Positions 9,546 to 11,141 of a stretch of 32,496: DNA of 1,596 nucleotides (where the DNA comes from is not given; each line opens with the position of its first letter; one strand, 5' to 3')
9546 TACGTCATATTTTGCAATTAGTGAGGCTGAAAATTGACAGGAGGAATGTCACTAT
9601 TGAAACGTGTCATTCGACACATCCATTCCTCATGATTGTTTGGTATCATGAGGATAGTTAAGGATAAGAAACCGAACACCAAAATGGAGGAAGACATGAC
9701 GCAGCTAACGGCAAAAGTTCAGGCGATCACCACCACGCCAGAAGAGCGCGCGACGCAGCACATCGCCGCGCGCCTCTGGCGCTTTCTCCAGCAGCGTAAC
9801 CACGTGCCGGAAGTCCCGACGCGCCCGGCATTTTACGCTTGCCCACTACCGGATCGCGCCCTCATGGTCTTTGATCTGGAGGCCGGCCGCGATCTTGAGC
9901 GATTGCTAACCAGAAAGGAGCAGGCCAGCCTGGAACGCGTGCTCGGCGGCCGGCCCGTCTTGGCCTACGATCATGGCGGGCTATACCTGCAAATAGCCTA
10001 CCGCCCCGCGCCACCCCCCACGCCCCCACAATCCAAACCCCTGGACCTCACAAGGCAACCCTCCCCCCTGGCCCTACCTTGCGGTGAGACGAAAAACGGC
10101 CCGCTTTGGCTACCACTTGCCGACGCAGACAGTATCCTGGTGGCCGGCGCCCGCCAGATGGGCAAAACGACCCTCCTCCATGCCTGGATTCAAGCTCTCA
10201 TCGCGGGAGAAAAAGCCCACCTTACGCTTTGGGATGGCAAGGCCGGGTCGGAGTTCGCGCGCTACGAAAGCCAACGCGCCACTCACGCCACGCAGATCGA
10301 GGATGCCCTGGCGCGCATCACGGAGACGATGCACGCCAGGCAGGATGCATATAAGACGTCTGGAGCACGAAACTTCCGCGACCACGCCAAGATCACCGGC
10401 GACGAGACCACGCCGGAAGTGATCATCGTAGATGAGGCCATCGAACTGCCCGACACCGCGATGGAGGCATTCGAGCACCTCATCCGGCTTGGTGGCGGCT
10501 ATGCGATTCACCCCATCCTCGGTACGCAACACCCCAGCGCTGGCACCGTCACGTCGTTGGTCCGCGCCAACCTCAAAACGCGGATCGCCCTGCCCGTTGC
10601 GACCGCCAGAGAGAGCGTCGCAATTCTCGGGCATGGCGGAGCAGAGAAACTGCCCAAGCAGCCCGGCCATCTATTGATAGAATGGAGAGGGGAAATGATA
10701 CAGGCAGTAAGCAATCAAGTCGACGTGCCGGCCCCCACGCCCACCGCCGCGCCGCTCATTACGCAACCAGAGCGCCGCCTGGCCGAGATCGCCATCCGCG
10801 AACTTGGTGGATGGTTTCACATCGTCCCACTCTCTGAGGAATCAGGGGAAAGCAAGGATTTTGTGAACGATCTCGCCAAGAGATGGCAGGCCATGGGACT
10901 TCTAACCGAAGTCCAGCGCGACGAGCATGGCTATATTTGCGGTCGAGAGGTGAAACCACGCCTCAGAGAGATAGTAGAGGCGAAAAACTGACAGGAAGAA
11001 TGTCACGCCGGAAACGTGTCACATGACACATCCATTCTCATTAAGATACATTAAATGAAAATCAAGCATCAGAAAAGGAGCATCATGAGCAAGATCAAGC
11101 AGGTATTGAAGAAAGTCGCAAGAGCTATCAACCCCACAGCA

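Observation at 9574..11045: About 65-bp structured direct repeats precisely bracket the FtsK-like gene and show a compensatory base change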

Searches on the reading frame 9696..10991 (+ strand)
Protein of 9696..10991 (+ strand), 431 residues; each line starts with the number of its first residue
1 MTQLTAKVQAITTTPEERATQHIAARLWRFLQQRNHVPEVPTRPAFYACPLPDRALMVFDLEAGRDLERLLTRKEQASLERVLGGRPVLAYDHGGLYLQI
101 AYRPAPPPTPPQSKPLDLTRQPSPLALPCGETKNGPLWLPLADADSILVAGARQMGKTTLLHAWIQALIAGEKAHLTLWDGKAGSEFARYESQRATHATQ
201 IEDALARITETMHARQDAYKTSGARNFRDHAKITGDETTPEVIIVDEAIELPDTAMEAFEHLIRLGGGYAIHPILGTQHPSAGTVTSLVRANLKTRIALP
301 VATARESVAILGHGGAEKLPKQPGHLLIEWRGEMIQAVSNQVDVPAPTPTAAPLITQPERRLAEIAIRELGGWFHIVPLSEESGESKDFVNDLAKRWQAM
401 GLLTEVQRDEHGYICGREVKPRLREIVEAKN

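Call 10: search_protein_families(library=pfam, proteins=[window:9696-10991:+], max_evalue=0.01)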
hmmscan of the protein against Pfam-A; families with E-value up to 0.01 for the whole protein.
window:9696-10991:+ (431 aa): 4 families
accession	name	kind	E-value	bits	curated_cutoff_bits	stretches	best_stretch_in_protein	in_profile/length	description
PF01580.24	FtsK_SpoIIIE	-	9.6e-09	35.4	24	1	114-307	9-190/221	FtsK/SpoIIIE family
PF13401.12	AAA_22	-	2.8e-05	24.9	27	1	144-265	5-107/130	AAA domain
PF13191.12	AAA_16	-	0.00045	21.2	32.6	1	146-265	26-158/167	AAA ATPase domain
PF13173.12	AAA_14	-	0.00058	20.3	27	1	147-175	5-33/129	AAA domain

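Call 11: search_protein_families(library=phrogs, proteins=[window:9696-10991:+], max_evalue=0.001)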
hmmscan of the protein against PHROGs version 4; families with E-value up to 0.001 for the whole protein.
window:9696-10991:+ (431 aa): 3 families
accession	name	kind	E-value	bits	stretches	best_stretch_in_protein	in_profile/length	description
phrog_1358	-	moron, auxiliary metabolic gene and host takeover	8.8e-39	133.8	1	98-329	555-801/1382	FtsK/SpoIIIE-like protein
phrog_3551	-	moron, auxiliary metabolic gene and host takeover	8.6e-13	48.2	1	134-314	426-616/758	FtsK/SpoIIIE-like protein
phrog_2666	-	head and packaging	0.00016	21.5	1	142-301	319-484/555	terminase large subunit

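Call 16: find_encoding_contigs(protein=window:9696-10991:+, flank=10000, max_places=10)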
Protein window:9696-10991:+ (431 aa): no gene with exactly this product is on record in the collection.

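Call 19: find_related_loci(query=window:9696-10991:+, collection=viral_contigs, flank=6000)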
Query window:9696-10991:+ (431 aa) in viral_contigs; peptide patterns used: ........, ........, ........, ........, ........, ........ (x = any residue, [..] = any of these).
3 stretches matched a pattern, but none encodes a relative of the query by tblastn (E <= 1e-3).

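Call 20: find_homologous_proteins(query=window:9696-10991:+)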
Query window:9696-10991:+ (431 aa): 43 proteins with E <= 0.001 among 8000 candidates.
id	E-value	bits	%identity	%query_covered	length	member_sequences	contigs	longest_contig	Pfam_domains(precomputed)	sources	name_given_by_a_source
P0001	1.2e-287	971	100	100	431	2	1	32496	PF01580.25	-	-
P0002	6.8e-145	501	56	96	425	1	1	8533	PF01580.25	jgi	-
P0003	7.8e-110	386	47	96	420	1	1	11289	PF01580.25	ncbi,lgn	ncbi:MAG: FtsK/SpoIIIE domain-containing protein [Anaerolineales bacterium]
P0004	9.6e-106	372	46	94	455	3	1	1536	PF01580.25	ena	-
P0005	5.7e-104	366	47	95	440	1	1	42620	PF01580.25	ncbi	-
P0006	1.9e-102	361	45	96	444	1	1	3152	PF12802.14,PF01580.25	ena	-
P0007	3.0e-100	354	43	95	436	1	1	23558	PF01580.25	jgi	-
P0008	2.3e-96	341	44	88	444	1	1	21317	PF01580.25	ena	-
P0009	4.1e-92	327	44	92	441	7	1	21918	PF01580.25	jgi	jgi:hypothetical protein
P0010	5.3e-89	317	38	97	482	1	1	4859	PF01580.25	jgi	jgi:hypothetical protein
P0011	1.0e-87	313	42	96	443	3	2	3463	PF01580.25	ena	-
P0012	2.3e-87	312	44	93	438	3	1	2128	PF01580.25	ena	-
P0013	1.3e-86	309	39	96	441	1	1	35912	PF01580.25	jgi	jgi:hypothetical protein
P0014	1.6e-84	302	39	96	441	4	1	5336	PF01580.25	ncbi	-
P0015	1.7e-84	302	40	93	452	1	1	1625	PF01580.25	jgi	jgi:hypothetical protein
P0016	4.0e-84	301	41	90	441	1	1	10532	PF01580.25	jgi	jgi:hypothetical protein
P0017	5.0e-84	301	40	96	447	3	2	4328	PF01580.25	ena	-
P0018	6.7e-84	300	40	93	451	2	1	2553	PF01580.25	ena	-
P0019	1.3e-83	299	40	94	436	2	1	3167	PF01580.25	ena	-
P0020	1.7e-83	299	40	96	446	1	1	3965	PF01580.25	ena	-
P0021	8.7e-83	297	38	94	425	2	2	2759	PF01580.25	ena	-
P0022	2.0e-82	295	40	96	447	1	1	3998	PF01580.25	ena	-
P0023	9.5e-82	293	42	85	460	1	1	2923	PF01580.25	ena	-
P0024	2.2e-81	292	41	94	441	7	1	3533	PF01580.25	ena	-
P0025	1.1e-80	290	42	86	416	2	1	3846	PF01580.25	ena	-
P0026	4.2e-79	284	38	97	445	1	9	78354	PF01580.25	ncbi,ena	-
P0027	2.7e-77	279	41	89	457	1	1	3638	PF01580.25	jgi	-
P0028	3.2e-77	278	39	95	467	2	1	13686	PF01580.25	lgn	-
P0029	3.1e-75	272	38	100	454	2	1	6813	PF01580.25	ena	-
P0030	4.4e-73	265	38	95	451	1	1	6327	PF01580.25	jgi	jgi:hypothetical protein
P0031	2.6e-72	262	40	93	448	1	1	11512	PF01580.25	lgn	-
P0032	1.2e-71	260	37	96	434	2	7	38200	PF01580.25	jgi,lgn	-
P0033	1.7e-71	259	38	95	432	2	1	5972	PF01580.25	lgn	-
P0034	7.8e-71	257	39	88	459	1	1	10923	PF01580.25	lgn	-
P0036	1.3e-67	247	38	95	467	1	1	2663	PF01580.25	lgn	-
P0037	8.9e-66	241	39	86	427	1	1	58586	PF01580.25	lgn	-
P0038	2.6e-57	213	35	91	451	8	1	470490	PF01580.25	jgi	-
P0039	2.3e-56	210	38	73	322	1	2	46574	PF01580.25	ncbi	-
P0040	9.3e-56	208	33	93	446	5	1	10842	PF01580.25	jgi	-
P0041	4.7e-38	149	38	64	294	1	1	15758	PF01580.25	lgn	-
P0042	2.1e-27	114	31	80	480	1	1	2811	PF01580.25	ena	-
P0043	7.8e-4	37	27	46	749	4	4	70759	PF17854.7,PF13491.12,PF01580.25,PF09397.17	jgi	jgi:S-DNA-T family DNA segregation ATPase FtsK/SpoIIIE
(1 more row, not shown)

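Call 21: find_encoding_contigs(protein=P0002, flank=8000, max_places=3)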
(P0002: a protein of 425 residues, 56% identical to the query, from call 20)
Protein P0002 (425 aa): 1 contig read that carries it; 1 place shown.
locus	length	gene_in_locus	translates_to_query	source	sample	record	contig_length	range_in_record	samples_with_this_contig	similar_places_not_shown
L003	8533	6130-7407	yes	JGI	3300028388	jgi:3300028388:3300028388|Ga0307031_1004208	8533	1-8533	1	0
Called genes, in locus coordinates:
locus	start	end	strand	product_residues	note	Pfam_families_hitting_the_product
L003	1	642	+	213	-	?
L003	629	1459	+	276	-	PF01695:IstB_IS21, PF00308:Bac_DnaA, PF00004:AAA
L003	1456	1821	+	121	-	-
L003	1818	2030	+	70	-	-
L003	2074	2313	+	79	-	-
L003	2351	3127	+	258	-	-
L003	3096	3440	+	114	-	-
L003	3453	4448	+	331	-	PF17989:ALP_N, PF21523:ParM_N (weak), PF21522:MreB-like_C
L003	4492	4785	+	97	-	-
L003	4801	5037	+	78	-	-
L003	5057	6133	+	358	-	-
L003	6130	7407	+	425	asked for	PF01580:FtsK_SpoIIIE (faint)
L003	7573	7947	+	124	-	-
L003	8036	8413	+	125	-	-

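Call 22: find_encoding_contigs(protein=P0003, flank=8000, max_places=3)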
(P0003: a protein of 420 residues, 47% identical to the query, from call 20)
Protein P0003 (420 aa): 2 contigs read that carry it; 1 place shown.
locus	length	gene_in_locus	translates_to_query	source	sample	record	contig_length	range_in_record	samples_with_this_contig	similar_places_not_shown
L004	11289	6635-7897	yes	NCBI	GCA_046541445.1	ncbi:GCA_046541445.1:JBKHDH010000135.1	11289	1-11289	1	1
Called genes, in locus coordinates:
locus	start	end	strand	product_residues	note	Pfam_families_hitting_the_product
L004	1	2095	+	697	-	PF02195:ParB_N, PF17762:HTH_ParB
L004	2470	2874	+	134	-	-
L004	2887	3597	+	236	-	PF20314:DUF6610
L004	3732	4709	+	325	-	PF17989:ALP_N, PF21522:MreB-like_C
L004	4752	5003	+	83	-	-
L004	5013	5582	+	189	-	PF09534:Trp_oprn_chp (weak)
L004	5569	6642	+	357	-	-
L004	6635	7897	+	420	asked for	PF01580:FtsK_SpoIIIE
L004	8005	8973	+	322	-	PF11638:DnaA_N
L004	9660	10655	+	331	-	-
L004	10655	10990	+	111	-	-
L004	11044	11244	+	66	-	-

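Call 23: find_encoding_contigs(protein=P0005, flank=8000, max_places=3)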
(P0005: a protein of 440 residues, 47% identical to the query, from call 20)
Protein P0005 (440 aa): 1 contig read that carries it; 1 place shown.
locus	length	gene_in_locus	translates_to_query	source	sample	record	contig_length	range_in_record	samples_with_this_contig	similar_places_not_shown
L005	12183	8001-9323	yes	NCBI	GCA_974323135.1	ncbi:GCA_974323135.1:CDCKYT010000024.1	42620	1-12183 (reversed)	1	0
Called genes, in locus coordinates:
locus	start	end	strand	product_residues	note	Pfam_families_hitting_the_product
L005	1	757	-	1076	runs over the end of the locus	PF20473:MmeI_Mtase, PF07669:Eco57I, PF02384:N6_Mtase (weak), PF12950:TaqI_C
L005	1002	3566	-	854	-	PF12802:MarR_2 (faint), PF00931:NB-ARC, PF13191:AAA_16 (weak), PF05729:NACHT (weak), PF13424:TPR_12 (faint)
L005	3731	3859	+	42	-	-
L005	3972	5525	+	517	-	PF00239:Resolvase, PF07508:Recombinase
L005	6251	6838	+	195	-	-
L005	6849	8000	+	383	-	-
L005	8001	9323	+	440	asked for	PF01580:FtsK_SpoIIIE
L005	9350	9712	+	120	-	-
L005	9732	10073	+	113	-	-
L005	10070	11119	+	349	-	PF17854:FtsK_alpha, PF01580:FtsK_SpoIIIE, PF05729:NACHT (faint)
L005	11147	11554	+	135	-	-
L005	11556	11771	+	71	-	PF13384:HTH_23 (weak), PF13551:HTH_29 (faint), PF00376:MerR (weak), PF12728:HTH_17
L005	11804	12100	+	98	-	PF04232:SpoVS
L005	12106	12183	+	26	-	?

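Call 28: find_related_loci(query=A1, collection=viral_contigs, flank=5000)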
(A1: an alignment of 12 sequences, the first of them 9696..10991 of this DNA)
Query A1 (431 aa) in viral_contigs; peptide patterns used: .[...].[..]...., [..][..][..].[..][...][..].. (x = any residue, [..] = any of these).
30 stretches matched a pattern; 4 encode a relative of the query (tblastn E <= 1e-3); 4 distinct loci.
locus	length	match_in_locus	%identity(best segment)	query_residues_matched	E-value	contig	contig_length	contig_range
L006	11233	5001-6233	36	12-428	1e-72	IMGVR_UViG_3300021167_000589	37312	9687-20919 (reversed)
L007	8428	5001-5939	37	34-346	2e-61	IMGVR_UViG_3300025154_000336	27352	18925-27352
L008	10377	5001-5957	39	30-351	3e-59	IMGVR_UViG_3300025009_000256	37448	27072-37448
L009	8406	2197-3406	36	23-419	4e-43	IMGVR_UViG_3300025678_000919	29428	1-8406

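Call 29: find_related_loci(query=A1, collection=genome_contigs, flank=5000)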
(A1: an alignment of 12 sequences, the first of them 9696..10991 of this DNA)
Query A1 (431 aa) in genome_contigs; peptide patterns used: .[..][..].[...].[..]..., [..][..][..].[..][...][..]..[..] (x = any residue, [..] = any of these).
64 stretches matched a pattern; 40 encode a relative of the query (tblastn E <= 1e-3); 40 distinct loci.
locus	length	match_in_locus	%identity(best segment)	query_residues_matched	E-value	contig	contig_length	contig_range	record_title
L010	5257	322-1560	47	13-419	8e-113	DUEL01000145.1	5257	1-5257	MAG TPA_asm: Thermoflexia bacterium isolate J88 Contig145, whole genome shotgun sequence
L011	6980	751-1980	46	16-419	9e-111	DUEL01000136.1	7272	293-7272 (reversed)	MAG TPA_asm: Thermoflexia bacterium isolate J88 Contig136, whole genome shotgun sequence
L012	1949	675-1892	47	21-419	3e-117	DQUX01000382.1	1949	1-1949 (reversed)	MAG TPA_asm: Anaerolineales bacterium isolate SZUA-1492 k95_55303, whole genome shotgun sequence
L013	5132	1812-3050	44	13-419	2e-107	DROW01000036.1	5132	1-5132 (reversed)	MAG TPA_asm: Chloroflexi bacterium isolate HyVt-544 HyVt-544_k145_1203576, whole genome shotgun sequence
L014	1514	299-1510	43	18-417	3e-109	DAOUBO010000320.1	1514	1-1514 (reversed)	MAG TPA_asm: Anaerolineae bacterium isolate H70_732 k91_209141, whole genome shotgun sequence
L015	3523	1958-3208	40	8-425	1e-92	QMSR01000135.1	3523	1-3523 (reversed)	MAG: Thermoplasmata archaeon isolate B87_G9 B87_Guay9_scaffold_61573, whole genome shotgun sequence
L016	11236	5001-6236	39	21-429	2e-90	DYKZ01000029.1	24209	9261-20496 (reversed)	MAG TPA_asm: Anaerolinea thermophila isolate SulCav_AS07-7_3_61_171 SulCav_AS07_7_1977_length_24209_cov_72_106566, whole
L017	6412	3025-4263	42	12-425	3e-88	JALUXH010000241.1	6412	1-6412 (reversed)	MAG: Anaerolineales bacterium isolate 131-447_metabat1_scaf2bin.027 131-447_scaffold_7232_c1, whole genome shotgun seque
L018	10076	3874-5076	39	17-418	1e-87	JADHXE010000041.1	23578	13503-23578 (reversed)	MAG: Anaerolineales bacterium isolate BS750m-G45 BS-750m-C3012, whole genome shotgun sequence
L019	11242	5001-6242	38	21-429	3e-87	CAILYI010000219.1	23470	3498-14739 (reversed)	MAG: uncultured Anaerolineae bacterium isolate Day6-6_bin-243 genome assembly, contig: bin-243:219/311, whole genome sho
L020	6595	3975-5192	39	17-423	2e-85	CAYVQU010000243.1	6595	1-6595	MAG TPA_asm: uncultured Anaerolineales bacterium isolate SRP077602_co7_51 genome assembly, contig: NODE_47381_length_659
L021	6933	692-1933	37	21-429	2e-83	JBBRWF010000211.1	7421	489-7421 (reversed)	MAG: Anaerolineales bacterium isolate La4_concoct.061 La4_concoct.061_K_1300940_L_7421_cov_11.9688, whole genome shotgun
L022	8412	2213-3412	39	20-419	4e-82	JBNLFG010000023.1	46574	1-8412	MAG: Anaerolineales bacterium isolate C1.bin.8.strict NODE_23_length_46574_cov_5.981332, whole genome shotgun sequence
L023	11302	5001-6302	36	1-429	2e-82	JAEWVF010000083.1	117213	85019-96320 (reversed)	MAG: Chloroflexota bacterium isolate OH_SDB_50 k127_621394, whole genome shotgun sequence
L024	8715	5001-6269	39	10-425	3e-81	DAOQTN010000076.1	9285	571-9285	MAG TPA_asm: Anaerolineaceae bacterium isolate AMR_MDS_1139 NODE_8294_length_9285_cov_5.834778, whole genome shotgun seq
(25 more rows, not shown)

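Call 49: predict_structure(alignment_id=A3)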
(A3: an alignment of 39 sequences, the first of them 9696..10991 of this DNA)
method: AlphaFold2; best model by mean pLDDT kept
length: 431 residues; sequences in the alignment: 39
mean_pLDDT: 92.9   pTM: 0.75
mean pLDDT of the five models: 92.9, 92.1, 92.1, 91.3, 91.1
residues with pLDDT >= 90: 365; 70-90: 47; 50-70: 15; < 50: 4
segments of 3 or more residues with pLDDT < 50: 1-3
pLDDT, mean of each block of 10 residues (from residue 1): 53 92 97 96 96 98 95 95 95 97 88 96 98 96 95 96 98 97 89 91 97 97 96 96 97 95 96 96 86 93 95 95 96 93 82 74 96 97 97 91 94 96 86 52
secondary structure, 60 per line:
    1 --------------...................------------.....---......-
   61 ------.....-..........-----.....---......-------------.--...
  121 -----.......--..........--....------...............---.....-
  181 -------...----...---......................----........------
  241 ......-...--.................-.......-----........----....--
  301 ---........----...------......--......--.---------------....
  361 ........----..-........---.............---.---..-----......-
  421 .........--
elements in order: H15-33 E46-50 E54-59 H67-71 H73-82 E88-92 E96-101 E126-132 E135-140 H141-144 E147-150 H157-171 E175-179 E195-197 H201-222 H227-234 E241-246 H253-269 E271-277 H283-290 E295-298 H304-311 E325-330 E333-338 H357-368 H376-383 H387-399 E414-419 H421-429

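Call 51: fold_search(model_id=the predicted structure, library=pdb)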
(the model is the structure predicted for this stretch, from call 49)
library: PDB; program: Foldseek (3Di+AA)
matches with E <= 10: 1865; with E <= 0.001: 241
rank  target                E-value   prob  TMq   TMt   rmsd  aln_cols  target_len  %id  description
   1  6o1w_A                7.8e-19  1.00  0.51  0.61  11.1       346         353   19  Structure of pCW3 conjugation coupling protein TcpA monomer orthorhombic crystal form (released 2020-02-26)
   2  6o1x_A                1.0e-18  1.00  0.51  0.61  11.0       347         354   20  Structure of pCW3 conjugation coupling protein TcpA monomer form with ATPgS (released 2020-02-26)
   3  6o1w_B                1.1e-18  1.00  0.51  0.62  10.8       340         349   19  Structure of pCW3 conjugation coupling protein TcpA monomer orthorhombic crystal form (released 2020-02-26)
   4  6o1x_B                2.0e-18  1.00  0.50  0.61  11.5       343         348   19  Structure of pCW3 conjugation coupling protein TcpA monomer form with ATPgS (released 2020-02-26)
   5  6t8o_A                5.4e-18  1.00  0.49  0.54   9.7       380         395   22  Stalled FtsK motor domain bound to dsDNA end (released 2019-11-20)
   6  6o1z                  5.7e-18  1.00  0.56  0.66   6.2       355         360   18  Structure of pCW3 conjugation coupling protein TcpA hexagonal crystal form (released 2020-03-04)
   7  6t8o_F                1.4e-17  1.00  0.48  0.52   8.7       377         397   22  Stalled FtsK motor domain bound to dsDNA end (released 2019-11-20)
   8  2iut_A                1.4e-17  1.00  0.48  0.51  10.5       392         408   22  P. aeruginosa FtsK motor domain, dimeric (released 2006-08-29)
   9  2ius_A                2.2e-17  1.00  0.49  0.54   9.0       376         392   22  E. coli FtsK motor domain (released 2006-08-29)
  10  6o1y_B                2.6e-17  1.00  0.51  0.61  10.6       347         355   19  Structure of pCW3 conjugation coupling protein TcpA monomeric form with ATP (released 2020-02-26)
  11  2ius_F                3.5e-17  1.00  0.50  0.56   8.7       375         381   20  E. coli FtsK motor domain (released 2006-08-29)
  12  2ius_D                4.2e-17  1.00  0.49  0.53   9.3       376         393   22  E. coli FtsK motor domain (released 2006-08-29)
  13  6t8g_C                5.3e-17  1.00  0.46  0.50  10.0       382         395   20  Stalled FtsK motor domain bound to dsDNA (released 2019-11-20)
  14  6t8o_D                1.0e-16  1.00  0.47  0.51   9.0       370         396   23  Stalled FtsK motor domain bound to dsDNA end (released 2019-11-20)
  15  6t8b_D                1.3e-16  1.00  0.48  0.52   8.7       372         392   23  FtsK motor domain with dsDNA, translocating state (released 2019-11-20)
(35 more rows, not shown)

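Call 52: search_solved_structures(query=A3, max_evalue=1)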
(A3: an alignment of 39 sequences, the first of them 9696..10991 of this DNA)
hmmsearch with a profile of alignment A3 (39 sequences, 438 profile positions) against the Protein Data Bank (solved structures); distinct sequences matched with E-value up to 1: 16.
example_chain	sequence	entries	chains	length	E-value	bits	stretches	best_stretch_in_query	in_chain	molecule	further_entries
6o1z_A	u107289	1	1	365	7.9e-34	120.3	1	122-343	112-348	DNA translocase coupling protein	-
6o1x_A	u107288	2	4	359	1e-33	120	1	122-342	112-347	DNA translocase coupling protein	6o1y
6o1w_A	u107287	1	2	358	1e-33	119.9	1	122-342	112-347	DNA translocase coupling protein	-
2ius_A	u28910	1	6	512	2.6e-33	118.6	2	232-315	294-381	DNA TRANSLOCASE FTSK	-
2iuu_A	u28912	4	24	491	1.5e-29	106.2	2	232-315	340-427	DNA TRANSLOCASE FTSK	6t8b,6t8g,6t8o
2iut_A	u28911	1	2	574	2e-29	105.8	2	232-315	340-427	DNA TRANSLOCASE FTSK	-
4nh0_A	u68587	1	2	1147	8.4e-29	103.8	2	116-343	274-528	Cell divisionFtsK/SpoIIIE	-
9qks_G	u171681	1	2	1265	1.2e-20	76.8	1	93-316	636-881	ESX secretion system protein YukB,Green fluorescent protein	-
5fv0_A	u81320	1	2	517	7.1e-17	64.5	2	195-301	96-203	ESX secretion system protein EccC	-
4lya_A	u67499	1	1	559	9e-17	64.1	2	195-300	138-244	Uncharacterized protein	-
7np7_C1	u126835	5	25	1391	1.2e-13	53.8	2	144-280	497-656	ESX-5 secretion system protein EccC5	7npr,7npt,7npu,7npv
7b9f_C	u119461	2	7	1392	4.1e-11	45.5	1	143-293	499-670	EccC5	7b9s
4n1a_A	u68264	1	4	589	8.5e-10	41.1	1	128-305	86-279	Cell divisionFtsK/SpoIIIE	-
9jv8_A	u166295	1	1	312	6.1e-07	31.7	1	144-305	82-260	ESX-1 secretion system protein EccCb1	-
6cmv_A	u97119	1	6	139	0.088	14.7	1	352-415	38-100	Transcriptional regulator Lrs14-like protein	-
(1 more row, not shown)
